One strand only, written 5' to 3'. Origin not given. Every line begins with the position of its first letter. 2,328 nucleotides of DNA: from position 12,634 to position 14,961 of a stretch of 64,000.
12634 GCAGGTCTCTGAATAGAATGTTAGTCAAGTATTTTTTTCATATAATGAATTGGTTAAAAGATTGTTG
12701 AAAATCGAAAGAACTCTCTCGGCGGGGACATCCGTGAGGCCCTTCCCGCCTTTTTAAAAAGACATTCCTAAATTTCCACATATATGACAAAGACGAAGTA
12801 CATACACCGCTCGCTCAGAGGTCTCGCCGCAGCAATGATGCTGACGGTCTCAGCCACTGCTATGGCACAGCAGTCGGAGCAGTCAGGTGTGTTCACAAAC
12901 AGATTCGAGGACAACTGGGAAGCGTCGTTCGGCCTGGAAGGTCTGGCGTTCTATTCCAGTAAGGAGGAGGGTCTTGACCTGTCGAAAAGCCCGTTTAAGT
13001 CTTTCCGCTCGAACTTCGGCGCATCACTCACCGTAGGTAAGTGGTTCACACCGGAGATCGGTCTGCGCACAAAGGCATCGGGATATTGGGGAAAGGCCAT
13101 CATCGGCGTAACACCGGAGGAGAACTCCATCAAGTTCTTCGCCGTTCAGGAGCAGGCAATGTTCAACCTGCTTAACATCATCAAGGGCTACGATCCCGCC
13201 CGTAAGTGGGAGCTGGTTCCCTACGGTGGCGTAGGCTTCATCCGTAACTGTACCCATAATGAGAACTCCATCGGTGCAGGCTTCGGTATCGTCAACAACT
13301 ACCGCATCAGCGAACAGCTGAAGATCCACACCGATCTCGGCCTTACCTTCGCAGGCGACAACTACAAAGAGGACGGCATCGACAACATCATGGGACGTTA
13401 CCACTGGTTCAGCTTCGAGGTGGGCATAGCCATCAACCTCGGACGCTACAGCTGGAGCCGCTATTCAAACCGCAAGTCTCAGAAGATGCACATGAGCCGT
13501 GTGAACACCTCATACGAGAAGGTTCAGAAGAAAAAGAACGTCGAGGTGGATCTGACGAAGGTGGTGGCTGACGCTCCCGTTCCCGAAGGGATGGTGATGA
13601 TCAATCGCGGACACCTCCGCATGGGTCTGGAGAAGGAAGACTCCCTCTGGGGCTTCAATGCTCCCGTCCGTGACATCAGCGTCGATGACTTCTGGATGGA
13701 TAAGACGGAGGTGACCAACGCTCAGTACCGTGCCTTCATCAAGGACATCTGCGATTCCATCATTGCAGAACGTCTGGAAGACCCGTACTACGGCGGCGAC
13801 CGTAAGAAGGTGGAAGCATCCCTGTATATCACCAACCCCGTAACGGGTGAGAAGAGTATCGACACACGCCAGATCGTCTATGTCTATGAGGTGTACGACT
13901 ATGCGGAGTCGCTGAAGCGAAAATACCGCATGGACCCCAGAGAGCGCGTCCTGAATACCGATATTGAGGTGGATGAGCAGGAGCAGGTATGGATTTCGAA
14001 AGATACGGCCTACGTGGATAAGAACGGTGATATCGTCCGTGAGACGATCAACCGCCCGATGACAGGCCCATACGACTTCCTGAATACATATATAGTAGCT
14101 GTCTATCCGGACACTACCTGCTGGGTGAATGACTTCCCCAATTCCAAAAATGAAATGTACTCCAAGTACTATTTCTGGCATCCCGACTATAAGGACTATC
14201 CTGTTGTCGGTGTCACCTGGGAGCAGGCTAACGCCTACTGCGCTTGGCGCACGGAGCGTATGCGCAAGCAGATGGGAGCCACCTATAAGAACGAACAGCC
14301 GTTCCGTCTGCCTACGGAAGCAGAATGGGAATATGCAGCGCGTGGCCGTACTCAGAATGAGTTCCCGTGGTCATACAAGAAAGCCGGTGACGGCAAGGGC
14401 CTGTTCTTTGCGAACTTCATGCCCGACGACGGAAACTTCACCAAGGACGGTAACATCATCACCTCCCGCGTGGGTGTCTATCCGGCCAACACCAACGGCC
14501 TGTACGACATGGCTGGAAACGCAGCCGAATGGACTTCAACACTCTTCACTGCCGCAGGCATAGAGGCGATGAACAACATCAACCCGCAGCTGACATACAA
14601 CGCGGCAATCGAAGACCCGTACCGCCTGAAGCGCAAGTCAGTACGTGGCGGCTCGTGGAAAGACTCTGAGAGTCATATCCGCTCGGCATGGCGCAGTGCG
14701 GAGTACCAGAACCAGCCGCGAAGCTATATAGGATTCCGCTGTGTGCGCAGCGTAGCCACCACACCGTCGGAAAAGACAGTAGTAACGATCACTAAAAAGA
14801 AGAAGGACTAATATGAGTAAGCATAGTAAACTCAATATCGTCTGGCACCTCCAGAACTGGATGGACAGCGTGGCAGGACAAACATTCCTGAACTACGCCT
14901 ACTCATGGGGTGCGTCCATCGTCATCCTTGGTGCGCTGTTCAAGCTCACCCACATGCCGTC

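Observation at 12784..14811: The PorK/GldK-like FGE-sulfatase domain is fused to an outer-membrane beta-barrel and has no lipoprotein signal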

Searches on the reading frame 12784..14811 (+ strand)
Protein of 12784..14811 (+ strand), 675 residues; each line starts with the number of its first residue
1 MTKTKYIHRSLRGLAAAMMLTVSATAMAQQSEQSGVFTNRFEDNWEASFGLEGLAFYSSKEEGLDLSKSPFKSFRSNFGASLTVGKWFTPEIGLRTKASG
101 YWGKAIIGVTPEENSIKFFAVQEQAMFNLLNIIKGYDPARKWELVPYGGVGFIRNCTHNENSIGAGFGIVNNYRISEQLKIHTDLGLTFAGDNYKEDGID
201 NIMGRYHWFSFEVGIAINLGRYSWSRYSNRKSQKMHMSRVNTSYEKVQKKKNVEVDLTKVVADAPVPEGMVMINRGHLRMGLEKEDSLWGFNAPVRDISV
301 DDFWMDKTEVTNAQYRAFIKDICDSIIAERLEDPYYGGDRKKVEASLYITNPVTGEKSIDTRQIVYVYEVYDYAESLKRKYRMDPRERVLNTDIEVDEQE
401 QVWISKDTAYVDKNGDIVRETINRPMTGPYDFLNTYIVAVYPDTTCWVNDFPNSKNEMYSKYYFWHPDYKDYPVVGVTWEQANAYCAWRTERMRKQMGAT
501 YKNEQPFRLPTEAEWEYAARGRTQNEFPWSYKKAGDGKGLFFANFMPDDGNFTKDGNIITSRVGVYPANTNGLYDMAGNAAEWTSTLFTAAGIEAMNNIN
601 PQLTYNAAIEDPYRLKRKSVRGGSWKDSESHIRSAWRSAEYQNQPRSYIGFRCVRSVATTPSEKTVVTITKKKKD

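Call 3: search_protein_families(library=pfam, proteins=[window:12784-14811:+], max_evalue=0.01)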
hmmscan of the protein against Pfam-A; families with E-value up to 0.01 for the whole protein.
window:12784-14811:+ (675 aa): 1 family
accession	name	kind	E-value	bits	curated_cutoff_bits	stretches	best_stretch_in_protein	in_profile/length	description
PF03781.23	FGE-sulfatase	-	2.4e-50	172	23.3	1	268-655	3-255/255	Sulfatase-modifying factor enzyme 1-like domain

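Call 4: search_protein_families(library=ncbifam, proteins=[window:12784-14811:+], max_evalue=0.01)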
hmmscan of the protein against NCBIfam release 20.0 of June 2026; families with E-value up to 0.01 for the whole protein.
window:12784-14811:+ (675 aa): 8 families
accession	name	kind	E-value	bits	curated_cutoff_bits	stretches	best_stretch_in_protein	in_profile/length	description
TIGR03525.2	GldK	equivalog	7.7e-124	414.1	350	1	248-657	14-407/408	T9SS ring complex lipoprotein PorK/GldK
TIGR03524.1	GldJ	equivalog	3.1e-35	121.9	458.2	3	434-496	126-185/559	gliding motility lipoprotein GldJ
TIGR03530.1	GldJ_short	equivalog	8.7e-31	107.2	382.9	2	436-654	126-389/396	gliding motility lipoprotein GldJ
NF051459.1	pyoverdine_PvdO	equivalog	7.4e-18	64.6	500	1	471-656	117-279/280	dihydropyoverdine dehydrogenase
NF041186.1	SenA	equivalog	1.1e-17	64.6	420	1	465-654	264-381/382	selenoneine synthase SenA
TIGR03440.2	egtB_TIGR03440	equivalog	8.2e-17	61.4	360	2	463-653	265-412/413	ergothioneine biosynthesis protein EgtB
TIGR02171.1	Fb_sc_TIGR02171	subfamily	6.9e-11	40.9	544.35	1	501-654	153-280/912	TIGR02171 family lipoprotein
TIGR04344.1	ovoA_Nterm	equivalog_domain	1.4e-10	40.7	400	1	446-654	270-444/444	5-histidylcysteine sulfoxide synthase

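Call 7: find_homologous_proteins(query=window:12784-14811:+, max_evalue=1e-10)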
Query window:12784-14811:+ (675 aa): 4315 proteins with E <= 1e-10 among 8000 candidates; the best 120 are listed.
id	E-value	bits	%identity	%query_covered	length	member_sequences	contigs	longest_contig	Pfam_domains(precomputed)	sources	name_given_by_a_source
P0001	0.0e+0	1575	100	100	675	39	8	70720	PF03781.23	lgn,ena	-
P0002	0.0e+0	1408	85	100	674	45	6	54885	PF03781.23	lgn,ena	-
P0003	0.0e+0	1324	82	99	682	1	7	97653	PF03781.23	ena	-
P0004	0.0e+0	1315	81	100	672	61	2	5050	PF03781.23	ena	-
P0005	0.0e+0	1300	80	98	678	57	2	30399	PF03781.23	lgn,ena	-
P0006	0.0e+0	1285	79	100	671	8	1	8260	PF03781.23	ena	-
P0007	0.0e+0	1274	78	100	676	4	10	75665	PF03781.23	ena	-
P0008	0.0e+0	1271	76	100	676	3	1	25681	PF03781.23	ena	-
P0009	0.0e+0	1267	78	98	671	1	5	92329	PF03781.23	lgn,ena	-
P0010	0.0e+0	1265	77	100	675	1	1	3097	PF03781.23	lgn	-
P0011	0.0e+0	1265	78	98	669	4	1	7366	PF03781.23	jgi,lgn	jgi:formylglycine-generating enzyme required for sulfatase activity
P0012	0.0e+0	1256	76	100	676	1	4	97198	PF03781.23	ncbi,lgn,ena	-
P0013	0.0e+0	1256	77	100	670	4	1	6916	PF03781.23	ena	-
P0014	0.0e+0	1229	75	99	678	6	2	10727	PF03781.23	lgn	-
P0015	0.0e+0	1228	74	99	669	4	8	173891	PF03781.23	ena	-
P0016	0.0e+0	1221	73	100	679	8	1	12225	PF03781.23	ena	-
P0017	0.0e+0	1217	75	98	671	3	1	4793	PF03781.23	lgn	-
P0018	0.0e+0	1215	75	100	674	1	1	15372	PF03781.23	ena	-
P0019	0.0e+0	1215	76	97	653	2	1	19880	PF03781.23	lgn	-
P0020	0.0e+0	1203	73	98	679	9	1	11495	PF03781.23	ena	-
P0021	0.0e+0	1200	75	98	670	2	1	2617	PF03781.23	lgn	-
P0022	0.0e+0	1200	72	98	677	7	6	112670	PF03781.23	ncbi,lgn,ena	-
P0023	0.0e+0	1163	71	97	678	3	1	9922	PF03781.23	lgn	-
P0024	0.0e+0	1137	69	100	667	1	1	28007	PF03781.23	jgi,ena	-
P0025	0.0e+0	1128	68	100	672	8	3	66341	PF03781.23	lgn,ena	-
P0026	0.0e+0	1112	69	98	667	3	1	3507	PF03781.23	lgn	-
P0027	0.0e+0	1109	71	96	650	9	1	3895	PF03781.23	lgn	-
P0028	0.0e+0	1090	66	100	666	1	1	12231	PF03781.23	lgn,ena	-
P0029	0.0e+0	1081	64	100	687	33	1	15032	PF03781.23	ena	-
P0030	0.0e+0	1076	67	100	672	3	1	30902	PF03781.23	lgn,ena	-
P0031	0.0e+0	1065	68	99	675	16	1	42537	PF03781.23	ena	-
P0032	0.0e+0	1054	66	99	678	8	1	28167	PF03781.23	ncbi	-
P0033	0.0e+0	1050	65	100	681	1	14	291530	PF03781.23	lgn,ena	-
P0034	0.0e+0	1046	66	100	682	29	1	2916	PF03781.23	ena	-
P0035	0.0e+0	1043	65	100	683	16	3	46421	PF03781.23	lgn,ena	-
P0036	0.0e+0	1040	67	95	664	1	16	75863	PF03781.23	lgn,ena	-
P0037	0.0e+0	1035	67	97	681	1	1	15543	PF03781.23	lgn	-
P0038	0.0e+0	1035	65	100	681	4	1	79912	PF03781.23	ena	-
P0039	0.0e+0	1033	77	81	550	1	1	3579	PF03781.23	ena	-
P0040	0.0e+0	1030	65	100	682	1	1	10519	PF03781.23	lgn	-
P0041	0.0e+0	1029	65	99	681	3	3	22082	PF03781.23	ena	-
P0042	0.0e+0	1028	66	99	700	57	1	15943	PF03781.23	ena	-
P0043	0.0e+0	1028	63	99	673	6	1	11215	PF03781.23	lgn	-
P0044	0.0e+0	1026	63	100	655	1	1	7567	PF03781.23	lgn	-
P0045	0.0e+0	1024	64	100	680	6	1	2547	PF03781.23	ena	-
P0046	0.0e+0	1024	65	97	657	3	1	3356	PF03781.23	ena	-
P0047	0.0e+0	1021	65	99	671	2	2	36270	PF03781.23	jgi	-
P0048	0.0e+0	1017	62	99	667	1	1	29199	PF03781.23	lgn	-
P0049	0.0e+0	1017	63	99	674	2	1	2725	PF03781.23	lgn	-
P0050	0.0e+0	1013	64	98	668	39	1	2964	PF03781.23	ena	-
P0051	0.0e+0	1011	64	97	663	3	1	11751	PF03781.23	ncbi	-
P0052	0.0e+0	1011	63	97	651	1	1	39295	PF03781.23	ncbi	-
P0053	7.2e-297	1004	64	98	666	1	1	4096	PF03781.23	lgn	-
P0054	8.1e-294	994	63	99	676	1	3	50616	PF03781.23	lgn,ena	-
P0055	7.0e-290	981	62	99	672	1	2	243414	PF03781.23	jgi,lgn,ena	-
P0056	1.5e-288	977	62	98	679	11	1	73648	PF03781.23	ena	-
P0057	2.1e-288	976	62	98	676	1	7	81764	PF03781.23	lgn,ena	-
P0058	1.2e-287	974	61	100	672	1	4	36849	PF03781.23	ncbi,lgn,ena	-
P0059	2.8e-287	973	61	100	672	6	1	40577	PF03781.23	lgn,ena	-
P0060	3.6e-287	972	62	97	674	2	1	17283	PF03781.23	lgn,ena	-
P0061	4.6e-287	972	60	100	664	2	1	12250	PF03781.23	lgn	-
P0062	3.3e-285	966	62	97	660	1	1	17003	PF03781.23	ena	-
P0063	9.1e-285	964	62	97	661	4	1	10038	PF03781.23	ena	-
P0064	6.9e-284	961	63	96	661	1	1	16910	PF03781.23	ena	-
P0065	4.2e-283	959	62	96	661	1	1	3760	PF03781.23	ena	-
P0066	6.3e-283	958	62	96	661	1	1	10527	PF03781.23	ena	-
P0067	6.9e-283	958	60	99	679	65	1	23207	PF03781.23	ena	-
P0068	9.1e-281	951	61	100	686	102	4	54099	PF03781.23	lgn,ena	-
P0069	1.1e-280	951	61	100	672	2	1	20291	PF03781.23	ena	-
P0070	1.3e-278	944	60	98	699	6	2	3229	PF03781.23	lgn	-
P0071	8.6e-274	928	61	98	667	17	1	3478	PF03781.23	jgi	-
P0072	3.4e-270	916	63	91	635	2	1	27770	PF03781.23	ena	-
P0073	8.4e-269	912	59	98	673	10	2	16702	PF03781.23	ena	-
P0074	1.4e-267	908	59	98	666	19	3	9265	PF03781.23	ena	-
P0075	1.2e-261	888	57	97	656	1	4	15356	PF03781.23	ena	-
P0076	5.1e-261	886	59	97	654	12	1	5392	PF03781.23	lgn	-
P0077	1.1e-258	878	59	97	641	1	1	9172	PF03781.23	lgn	-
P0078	4.9e-258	876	58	98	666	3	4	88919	PF03781.23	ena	-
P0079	1.6e-254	864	57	96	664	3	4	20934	PF03781.23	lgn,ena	-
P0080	2.8e-252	857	57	97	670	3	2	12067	PF03781.23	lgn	-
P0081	3.2e-251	854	56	96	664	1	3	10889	PF03781.23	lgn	-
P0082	2.0e-250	851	58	94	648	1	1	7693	PF03781.23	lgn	-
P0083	2.6e-244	831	56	99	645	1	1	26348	PF03781.23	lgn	-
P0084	2.4e-242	824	70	74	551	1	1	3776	PF03781.23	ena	-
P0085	6.6e-240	816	53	97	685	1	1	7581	PF03781.23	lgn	-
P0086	1.5e-238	812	55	100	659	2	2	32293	PF03781.23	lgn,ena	-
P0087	1.6e-236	805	54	97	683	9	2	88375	PF03781.23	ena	-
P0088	7.3e-227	773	51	99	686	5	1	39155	PF13505.13,PF03781.23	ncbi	-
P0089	9.6e-222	756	52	93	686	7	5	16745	PF03781.23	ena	-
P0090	2.1e-219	748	51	98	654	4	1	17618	PF03781.23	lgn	-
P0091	9.5e-217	740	51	99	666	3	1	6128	PF03781.23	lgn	-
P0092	2.9e-216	738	49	99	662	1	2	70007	PF03781.23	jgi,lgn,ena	-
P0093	3.0e-216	738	51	98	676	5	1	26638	PF03781.23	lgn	-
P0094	3.8e-216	738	66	70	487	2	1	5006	PF03781.23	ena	-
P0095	5.2e-213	727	51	93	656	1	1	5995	PF03781.23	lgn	-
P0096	6.5e-213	727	54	92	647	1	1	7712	PF03781.23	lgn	-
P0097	8.6e-211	720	50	97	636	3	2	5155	PF03781.23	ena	-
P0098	4.0e-208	711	49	99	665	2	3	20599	PF03781.23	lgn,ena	-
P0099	7.3e-207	707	51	94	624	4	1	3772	PF03781.23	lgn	-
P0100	4.1e-201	688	68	61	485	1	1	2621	PF03781.23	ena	-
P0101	3.9e-191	655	65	61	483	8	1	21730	PF03781.23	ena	-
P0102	4.0e-191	655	66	59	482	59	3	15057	PF03781.23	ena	-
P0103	9.3e-191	654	65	61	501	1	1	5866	PF03781.23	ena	-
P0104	9.6e-191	654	64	58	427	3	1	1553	PF03781.23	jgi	jgi:formylglycine-generating enzyme required for sulfatase activity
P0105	1.3e-190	653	65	60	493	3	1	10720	PF03781.23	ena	-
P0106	6.1e-190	651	64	61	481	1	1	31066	PF03781.23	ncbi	-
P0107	9.8e-190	650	65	59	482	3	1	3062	PF03781.23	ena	-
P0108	2.0e-189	649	65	59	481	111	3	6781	PF03781.23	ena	-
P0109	3.3e-189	649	68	59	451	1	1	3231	PF03781.23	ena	-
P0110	4.0e-189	648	64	61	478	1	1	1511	PF03781.23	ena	-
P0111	4.2e-189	648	64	61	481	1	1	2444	PF03781.23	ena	-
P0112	4.8e-189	648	66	59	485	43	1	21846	PF03781.23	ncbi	-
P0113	7.2e-189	648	64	61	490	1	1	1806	PF03781.23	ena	-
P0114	1.8e-188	646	64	61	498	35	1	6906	PF03781.23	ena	-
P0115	2.0e-188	646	64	61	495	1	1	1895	PF03781.23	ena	-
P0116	2.4e-188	646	65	59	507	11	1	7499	PF03781.23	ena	-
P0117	2.7e-188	646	65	59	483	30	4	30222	PF03781.23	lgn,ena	-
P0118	4.4e-188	645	64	59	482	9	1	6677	PF03781.23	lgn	-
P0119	7.7e-188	644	64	59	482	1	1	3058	PF03781.23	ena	-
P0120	8.3e-188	644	64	58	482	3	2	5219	PF03781.23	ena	-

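Call 8: list_cluster_members(proteins=[P0001, P0012, P0022, P0032, P0051, P0052, P0058, P0088, P0106, P0112])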
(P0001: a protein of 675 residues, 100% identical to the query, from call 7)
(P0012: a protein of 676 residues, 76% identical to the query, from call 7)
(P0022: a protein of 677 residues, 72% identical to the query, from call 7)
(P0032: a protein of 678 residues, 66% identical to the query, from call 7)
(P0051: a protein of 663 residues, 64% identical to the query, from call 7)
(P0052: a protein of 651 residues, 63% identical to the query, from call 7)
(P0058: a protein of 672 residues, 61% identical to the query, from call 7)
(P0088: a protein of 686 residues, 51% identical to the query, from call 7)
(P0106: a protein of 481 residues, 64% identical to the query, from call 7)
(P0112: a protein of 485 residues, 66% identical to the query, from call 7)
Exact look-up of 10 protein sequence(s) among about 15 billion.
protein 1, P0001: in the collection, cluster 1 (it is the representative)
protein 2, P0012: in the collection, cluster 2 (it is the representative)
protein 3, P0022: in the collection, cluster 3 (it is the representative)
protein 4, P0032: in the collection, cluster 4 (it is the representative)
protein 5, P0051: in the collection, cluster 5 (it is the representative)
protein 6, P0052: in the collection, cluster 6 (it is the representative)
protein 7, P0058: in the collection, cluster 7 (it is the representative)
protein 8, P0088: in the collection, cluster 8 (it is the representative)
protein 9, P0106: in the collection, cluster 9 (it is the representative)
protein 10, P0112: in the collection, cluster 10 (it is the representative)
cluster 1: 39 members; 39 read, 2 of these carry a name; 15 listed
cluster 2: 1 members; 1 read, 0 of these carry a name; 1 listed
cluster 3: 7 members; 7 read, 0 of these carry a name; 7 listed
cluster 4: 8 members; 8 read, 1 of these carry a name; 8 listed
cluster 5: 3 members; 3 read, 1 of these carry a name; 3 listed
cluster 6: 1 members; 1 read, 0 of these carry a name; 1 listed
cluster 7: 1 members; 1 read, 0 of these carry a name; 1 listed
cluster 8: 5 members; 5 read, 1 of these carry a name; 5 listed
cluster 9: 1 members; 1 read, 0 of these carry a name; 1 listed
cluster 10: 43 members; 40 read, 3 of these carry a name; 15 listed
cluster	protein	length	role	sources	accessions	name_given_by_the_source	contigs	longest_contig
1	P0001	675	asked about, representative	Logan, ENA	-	-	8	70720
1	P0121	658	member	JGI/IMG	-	formylglycine-generating enzyme required for sulfatase activity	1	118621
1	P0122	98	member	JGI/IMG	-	formylglycine-generating enzyme required for sulfatase activity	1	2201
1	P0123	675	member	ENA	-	-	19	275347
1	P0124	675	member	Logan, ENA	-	-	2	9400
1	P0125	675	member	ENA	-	-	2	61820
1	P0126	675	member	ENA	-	-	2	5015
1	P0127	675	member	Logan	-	-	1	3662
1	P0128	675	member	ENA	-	-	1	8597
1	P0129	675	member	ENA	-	-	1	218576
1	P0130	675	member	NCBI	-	-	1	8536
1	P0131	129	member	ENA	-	-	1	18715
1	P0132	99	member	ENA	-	-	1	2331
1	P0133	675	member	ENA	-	-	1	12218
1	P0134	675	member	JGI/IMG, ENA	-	-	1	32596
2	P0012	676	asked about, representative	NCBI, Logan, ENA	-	-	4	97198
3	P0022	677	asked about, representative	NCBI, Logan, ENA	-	-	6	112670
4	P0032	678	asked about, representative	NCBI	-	-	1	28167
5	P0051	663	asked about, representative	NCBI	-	-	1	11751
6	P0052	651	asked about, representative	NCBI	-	-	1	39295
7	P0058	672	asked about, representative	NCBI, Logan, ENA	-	-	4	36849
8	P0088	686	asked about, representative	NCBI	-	-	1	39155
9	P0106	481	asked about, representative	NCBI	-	-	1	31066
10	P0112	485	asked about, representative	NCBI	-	-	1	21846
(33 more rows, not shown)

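Call 10: search_solved_structures(query=window:12784-14811:+, max_evalue=0.01, show_alignments=1)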
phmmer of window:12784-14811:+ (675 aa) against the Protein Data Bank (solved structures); distinct sequences matched with E-value up to 0.01: 24.
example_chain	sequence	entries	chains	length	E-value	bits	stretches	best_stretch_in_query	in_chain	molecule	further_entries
9mzu_A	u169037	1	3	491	8.3e-145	486.9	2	346-662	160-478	PorK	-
9ots_A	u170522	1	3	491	8.5e-145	486.9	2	346-661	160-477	Por secretion system protein porK/gldK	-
9p6h_B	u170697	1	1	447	1.8e-144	485.8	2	346-657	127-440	Lipoprotein, putative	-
9myj_B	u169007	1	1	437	3e-144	485.1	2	346-658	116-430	Lipoprotein, putative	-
31dc_A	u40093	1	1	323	1e-19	73.6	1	470-656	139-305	Formylglycine-generating enzyme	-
2aft_X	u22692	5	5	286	1.5e-19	73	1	470-654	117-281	Sulfatase modifying factor 1 | Sulfatase-modifying factor 1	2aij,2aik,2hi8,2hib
5ssy_A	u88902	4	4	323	1.5e-19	73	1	470-656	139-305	Formylglycine-generating enzyme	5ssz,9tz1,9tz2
1y1e_X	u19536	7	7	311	1.6e-19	72.9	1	470-655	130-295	C-alpha-formyglycine-generating enzyme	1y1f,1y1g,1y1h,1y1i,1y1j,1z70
2aii_X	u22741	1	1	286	2.7e-19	72.2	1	470-654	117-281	Sulfatase modifying factor 1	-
2afy_X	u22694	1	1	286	3.9e-19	71.6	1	470-654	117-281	Sulfatase modifying factor 1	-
5ssx_A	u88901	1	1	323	4.6e-19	71.4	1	470-656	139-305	Formylglycine-generating enzyme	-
8aru_A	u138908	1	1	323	9.1e-19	70.4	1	470-656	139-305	Formylglycine-generating enzyme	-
1y4j_A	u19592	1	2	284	7.8e-15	57.4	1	471-596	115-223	Sulfatase modifying factor 2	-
6muj_A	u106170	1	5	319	2.7e-13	52.4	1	472-659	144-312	Formylglycine-generating enzyme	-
2q17_A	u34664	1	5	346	3.6e-13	51.9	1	472-659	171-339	formylglycine generating enzyme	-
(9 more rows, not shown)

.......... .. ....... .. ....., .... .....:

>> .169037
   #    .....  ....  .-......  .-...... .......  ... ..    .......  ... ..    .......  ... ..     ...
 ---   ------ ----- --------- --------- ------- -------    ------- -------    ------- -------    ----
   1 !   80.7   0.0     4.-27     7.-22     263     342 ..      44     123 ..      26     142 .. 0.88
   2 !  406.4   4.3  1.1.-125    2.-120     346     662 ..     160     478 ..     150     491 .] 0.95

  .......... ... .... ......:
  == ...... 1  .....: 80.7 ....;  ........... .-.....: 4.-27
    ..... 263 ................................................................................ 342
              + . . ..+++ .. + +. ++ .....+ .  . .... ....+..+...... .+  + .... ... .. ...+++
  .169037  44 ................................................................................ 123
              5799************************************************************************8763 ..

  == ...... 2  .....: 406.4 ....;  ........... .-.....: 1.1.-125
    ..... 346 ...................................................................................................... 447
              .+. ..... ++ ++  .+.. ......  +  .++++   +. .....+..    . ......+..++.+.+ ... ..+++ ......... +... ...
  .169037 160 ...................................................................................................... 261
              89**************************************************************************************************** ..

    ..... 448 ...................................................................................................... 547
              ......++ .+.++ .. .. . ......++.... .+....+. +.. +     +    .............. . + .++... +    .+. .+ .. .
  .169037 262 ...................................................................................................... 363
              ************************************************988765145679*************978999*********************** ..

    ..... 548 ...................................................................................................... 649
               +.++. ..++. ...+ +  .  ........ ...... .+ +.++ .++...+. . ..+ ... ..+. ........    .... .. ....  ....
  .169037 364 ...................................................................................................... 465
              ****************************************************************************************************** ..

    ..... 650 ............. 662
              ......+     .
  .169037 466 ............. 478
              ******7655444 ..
